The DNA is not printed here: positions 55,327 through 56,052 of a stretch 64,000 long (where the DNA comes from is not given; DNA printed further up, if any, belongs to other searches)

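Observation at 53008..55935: Shared operator-like palindrome upstream of sod and of the Rrf2 regulator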

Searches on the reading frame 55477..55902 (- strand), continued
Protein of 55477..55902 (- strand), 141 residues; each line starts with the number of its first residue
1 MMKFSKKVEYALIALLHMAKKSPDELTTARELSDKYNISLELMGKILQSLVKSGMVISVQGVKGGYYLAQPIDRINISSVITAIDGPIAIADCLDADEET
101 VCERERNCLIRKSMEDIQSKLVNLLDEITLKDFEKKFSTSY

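Call 48: search_solved_structures(query=window:55477-55902:-, max_evalue=0.001, show_alignments=4)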
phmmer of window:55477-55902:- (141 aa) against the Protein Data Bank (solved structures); distinct sequences matched with E-value up to 0.001: 12.
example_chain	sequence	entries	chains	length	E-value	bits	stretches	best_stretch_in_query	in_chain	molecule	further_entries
2y75_A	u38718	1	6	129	3.2e-12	49.8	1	1-118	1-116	HTH-TYPE TRANSCRIPTIONAL REGULATOR CYMR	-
4cic_A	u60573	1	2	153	1.9e-11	47.3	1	2-135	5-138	TRANSCRIPTIONAL REGULATOR, BADM/RRF2 FAMILY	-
3t8r_A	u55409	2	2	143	1.9e-11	47.3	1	2-117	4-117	Staphylococcus aureus CymR | Staphylococcus aureus CymR (oxidized form)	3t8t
3lwf_A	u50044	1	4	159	4.3e-11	46.2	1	2-125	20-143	Putative transcriptional regulator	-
7zpn_A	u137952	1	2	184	5e-11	45.9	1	2-89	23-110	HTH-type transcriptional regulator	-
4hf2_A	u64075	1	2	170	1.2e-09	41.5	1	2-132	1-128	HTH-type transcriptional regulator IscR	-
4hf0_A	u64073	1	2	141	1.3e-09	41.4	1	2-132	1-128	HTH-type transcriptional regulator IscR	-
6hsd_A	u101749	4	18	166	2.3e-09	40.6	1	2-95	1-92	Rrf2 family transcriptional regulator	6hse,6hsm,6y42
4hf1_A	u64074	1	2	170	2.3e-09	40.6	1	2-132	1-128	HTH-type transcriptional regulator IscR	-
6y45_A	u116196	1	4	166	6.9e-09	39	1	2-95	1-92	Rrf2 family transcriptional regulator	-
4chu_A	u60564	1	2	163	8.8e-09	38.7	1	3-132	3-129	HTH-TYPE TRANSCRIPTIONAL REGULATOR ISCR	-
5n07_A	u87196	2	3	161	3.9e-06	30.2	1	2-133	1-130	HTH-type transcriptional repressor NsrR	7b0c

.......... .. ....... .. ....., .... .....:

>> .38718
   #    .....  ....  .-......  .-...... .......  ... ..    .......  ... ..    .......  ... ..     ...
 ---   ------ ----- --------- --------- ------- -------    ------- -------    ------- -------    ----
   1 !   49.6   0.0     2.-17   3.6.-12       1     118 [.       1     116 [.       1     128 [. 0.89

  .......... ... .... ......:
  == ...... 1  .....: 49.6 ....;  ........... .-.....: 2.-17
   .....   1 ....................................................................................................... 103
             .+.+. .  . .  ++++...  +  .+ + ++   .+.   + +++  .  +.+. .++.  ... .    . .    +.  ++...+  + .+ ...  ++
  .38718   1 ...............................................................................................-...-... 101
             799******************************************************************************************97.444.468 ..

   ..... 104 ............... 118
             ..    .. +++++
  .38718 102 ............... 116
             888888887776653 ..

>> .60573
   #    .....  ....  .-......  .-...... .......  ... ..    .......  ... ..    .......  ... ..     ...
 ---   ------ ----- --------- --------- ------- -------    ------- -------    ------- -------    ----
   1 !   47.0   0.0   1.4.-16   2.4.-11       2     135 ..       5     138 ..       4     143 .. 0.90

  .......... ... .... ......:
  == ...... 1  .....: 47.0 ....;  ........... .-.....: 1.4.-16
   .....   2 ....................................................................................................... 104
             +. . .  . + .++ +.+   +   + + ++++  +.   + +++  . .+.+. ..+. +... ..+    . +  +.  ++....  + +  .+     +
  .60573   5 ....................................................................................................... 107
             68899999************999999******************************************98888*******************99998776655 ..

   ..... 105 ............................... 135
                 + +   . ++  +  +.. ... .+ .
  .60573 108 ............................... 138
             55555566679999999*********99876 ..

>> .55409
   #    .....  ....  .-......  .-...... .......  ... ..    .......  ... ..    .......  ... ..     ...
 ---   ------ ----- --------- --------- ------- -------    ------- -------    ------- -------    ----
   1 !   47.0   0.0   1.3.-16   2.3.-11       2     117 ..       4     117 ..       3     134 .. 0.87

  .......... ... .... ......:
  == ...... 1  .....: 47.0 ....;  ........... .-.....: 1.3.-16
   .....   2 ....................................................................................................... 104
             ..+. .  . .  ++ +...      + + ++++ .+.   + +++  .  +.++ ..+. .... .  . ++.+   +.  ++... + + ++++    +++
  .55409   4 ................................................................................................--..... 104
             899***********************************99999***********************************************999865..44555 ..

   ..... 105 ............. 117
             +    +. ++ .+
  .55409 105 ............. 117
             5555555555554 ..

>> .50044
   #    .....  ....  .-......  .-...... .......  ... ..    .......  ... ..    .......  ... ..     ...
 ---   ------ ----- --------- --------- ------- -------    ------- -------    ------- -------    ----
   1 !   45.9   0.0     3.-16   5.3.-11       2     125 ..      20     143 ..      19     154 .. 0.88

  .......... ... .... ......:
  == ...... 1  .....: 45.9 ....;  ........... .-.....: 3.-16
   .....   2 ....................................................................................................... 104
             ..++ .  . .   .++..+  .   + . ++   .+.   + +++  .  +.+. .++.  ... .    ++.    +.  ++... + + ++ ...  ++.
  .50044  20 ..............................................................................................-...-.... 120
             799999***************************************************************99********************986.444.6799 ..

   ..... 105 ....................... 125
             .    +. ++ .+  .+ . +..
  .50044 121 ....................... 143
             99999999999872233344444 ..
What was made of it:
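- Closest known: NsrR and RsrR. Different: Similarity is weak (E 4e-6 to NsrR and 2e-9 to RsrR in PDB; call 48).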

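Call 54: find_homologous_proteins(query=L085:10257-11666:+, max_evalue=1e-100)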
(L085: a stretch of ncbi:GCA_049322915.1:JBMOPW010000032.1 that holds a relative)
Query L085:10257-11666:+ (469 aa): 8000 proteins with E <= 1e-100 among 8000 candidates; the best 120 are listed.
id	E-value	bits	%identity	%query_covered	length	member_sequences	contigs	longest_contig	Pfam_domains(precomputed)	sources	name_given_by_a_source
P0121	0.0e+0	1067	100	100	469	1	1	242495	PF01458.24,PF19295.6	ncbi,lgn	ncbi:MAG: Fe-S cluster assembly protein SufB [Candidatus Zhuqueibacterota bacterium]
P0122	0.0e+0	1037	97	100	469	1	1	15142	PF01458.24,PF19295.6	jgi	-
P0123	9.6e-298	1005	94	100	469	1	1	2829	PF01458.24,PF19295.6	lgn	-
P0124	6.8e-282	953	89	100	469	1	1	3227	PF01458.24,PF19295.6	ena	-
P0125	3.3e-279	944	86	100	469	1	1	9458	PF01458.24,PF19295.6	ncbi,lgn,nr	ncbi:Fe-S cluster assembly protein SufB [candidate division KSB1 bacterium]|nr:Fe-S cluster assembly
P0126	1.5e-276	936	85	100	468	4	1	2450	PF01458.24,PF19295.6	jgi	-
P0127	4.1e-276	934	86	100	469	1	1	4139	PF01458.24,PF19295.6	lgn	-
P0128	1.6e-272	922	85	100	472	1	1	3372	PF01458.24,PF19295.6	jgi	jgi:Fe-S cluster assembly protein SufB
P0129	5.7e-271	917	83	100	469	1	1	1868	PF01458.24,PF19295.6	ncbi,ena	-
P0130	5.1e-270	914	85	99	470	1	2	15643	PF01458.24,PF19295.6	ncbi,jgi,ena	-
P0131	6.0e-269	911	84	99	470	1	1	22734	PF01458.24,PF19295.6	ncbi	-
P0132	2.2e-268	909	84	99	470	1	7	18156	PF01458.24,PF19295.6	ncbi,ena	-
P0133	3.2e-268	908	84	99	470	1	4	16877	PF01458.24,PF19295.6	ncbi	-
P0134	5.8e-268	907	84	99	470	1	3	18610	PF01458.24,PF19295.6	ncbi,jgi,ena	-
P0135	1.3e-265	899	82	100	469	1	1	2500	PF01458.24,PF19295.6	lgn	-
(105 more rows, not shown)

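Call 55: find_encoding_contigs(protein=P0131, flank=7000, max_places=3)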
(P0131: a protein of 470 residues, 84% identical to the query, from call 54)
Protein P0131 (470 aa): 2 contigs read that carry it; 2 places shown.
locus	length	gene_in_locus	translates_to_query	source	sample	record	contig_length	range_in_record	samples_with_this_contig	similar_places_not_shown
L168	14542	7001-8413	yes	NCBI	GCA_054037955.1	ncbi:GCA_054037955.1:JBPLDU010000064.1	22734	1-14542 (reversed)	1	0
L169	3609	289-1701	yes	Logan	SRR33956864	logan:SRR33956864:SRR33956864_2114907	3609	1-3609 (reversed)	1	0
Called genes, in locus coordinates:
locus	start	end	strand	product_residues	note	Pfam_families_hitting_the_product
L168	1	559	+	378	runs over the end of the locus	PF00438:S-AdoMet_synt_N, PF02772:S-AdoMet_synt_M, PF02773:S-AdoMet_synt_C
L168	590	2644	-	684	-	PF07719:TPR_2 (faint), PF13174:TPR_6 (faint), PF13428:TPR_14 (faint), PF13432:TPR_16 (faint), PF14559:TPR_19 (faint), PF02178:AT_hook (faint)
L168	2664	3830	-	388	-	PF00291:PALP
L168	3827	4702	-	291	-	PF14505:DUF4438, PF20999:DUF4438_C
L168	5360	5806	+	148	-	PF02082:Rrf2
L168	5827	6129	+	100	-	PF01883:FeS_assembly_P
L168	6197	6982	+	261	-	PF00005:ABC_tran, PF02463:SMC_N (faint)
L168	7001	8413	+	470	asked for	PF19295:SufBD_N, PF01458:SUFBD_core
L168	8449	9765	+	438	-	PF19295:SufBD_N, PF01458:SUFBD_core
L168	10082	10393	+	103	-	PF00355:Rieske, PF13806:Rieske_2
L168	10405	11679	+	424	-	PF00266:Aminotran_5, PF00155:Aminotran_1_2, PF01212:Beta_elim_lyase (weak), PF01053:Cys_Met_Meta_PP (weak)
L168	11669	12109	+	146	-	PF01592:NifU_N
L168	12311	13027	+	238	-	-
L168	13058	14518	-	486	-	PF04389:Peptidase_M28, PF01546:Peptidase_M20, PF07687:M20_dimer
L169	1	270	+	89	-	?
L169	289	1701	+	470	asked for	PF19295:SufBD_N, PF01458:SUFBD_core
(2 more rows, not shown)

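Call 56: find_encoding_contigs(protein=P0133, flank=7000, max_places=4)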
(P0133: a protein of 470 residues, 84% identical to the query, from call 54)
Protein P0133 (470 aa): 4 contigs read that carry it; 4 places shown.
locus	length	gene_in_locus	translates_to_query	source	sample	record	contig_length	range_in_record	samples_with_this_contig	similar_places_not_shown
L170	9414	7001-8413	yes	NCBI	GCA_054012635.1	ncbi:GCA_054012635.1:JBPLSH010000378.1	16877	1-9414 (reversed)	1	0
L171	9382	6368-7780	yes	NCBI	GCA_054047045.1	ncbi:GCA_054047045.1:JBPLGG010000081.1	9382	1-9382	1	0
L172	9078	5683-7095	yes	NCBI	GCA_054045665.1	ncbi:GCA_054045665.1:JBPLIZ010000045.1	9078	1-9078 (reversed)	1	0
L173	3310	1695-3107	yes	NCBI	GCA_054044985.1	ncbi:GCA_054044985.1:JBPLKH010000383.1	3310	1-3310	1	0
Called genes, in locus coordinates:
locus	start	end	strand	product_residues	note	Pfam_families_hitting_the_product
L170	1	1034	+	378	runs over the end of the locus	PF00438:S-AdoMet_synt_N, PF02772:S-AdoMet_synt_M, PF02773:S-AdoMet_synt_C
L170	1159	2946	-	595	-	PF13174:TPR_6 (faint), PF13428:TPR_14 (faint), PF02178:AT_hook (faint)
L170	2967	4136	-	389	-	PF00291:PALP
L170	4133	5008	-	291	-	PF14505:DUF4438, PF20999:DUF4438_C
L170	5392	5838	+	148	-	PF02082:Rrf2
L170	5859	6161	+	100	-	PF01883:FeS_assembly_P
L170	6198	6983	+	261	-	PF00005:ABC_tran, PF02463:SMC_N (faint)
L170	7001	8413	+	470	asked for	PF19295:SufBD_N, PF01458:SUFBD_core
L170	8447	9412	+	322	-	?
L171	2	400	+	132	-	?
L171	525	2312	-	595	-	PF07719:TPR_2 (faint), PF13174:TPR_6 (faint), PF14559:TPR_19 (faint), PF14621:RFX5_DNA_bdg (faint), PF02178:AT_hook (faint)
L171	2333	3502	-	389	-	PF00291:PALP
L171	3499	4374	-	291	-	PF14505:DUF4438, PF20999:DUF4438_C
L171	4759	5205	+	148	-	PF02082:Rrf2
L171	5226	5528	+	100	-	PF01883:FeS_assembly_P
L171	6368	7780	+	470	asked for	PF19295:SufBD_N, PF01458:SUFBD_core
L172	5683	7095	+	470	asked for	PF19295:SufBD_N, PF01458:SUFBD_core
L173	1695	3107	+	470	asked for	PF19295:SufBD_N, PF01458:SUFBD_core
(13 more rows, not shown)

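Call 58: find_encoding_contigs(protein=P0087, flank=3000, max_places=10)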
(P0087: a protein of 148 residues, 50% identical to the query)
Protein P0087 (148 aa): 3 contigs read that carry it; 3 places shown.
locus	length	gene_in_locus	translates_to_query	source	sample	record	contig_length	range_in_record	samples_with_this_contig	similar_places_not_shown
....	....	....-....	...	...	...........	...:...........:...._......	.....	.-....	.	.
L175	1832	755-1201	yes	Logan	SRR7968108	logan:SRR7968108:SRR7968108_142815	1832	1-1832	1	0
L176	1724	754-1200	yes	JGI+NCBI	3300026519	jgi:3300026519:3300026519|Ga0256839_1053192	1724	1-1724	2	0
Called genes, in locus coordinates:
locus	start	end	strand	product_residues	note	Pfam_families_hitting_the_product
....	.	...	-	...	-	?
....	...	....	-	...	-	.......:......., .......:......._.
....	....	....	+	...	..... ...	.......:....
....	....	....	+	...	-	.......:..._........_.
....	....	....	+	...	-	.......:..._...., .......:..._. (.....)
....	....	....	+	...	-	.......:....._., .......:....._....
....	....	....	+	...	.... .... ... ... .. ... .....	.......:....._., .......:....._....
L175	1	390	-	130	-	?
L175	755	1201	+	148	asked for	PF02082:Rrf2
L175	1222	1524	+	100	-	PF01883:FeS_assembly_P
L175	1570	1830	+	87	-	?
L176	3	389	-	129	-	?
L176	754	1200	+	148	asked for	PF02082:Rrf2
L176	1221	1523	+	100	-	PF01883:FeS_assembly_P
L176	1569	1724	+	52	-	?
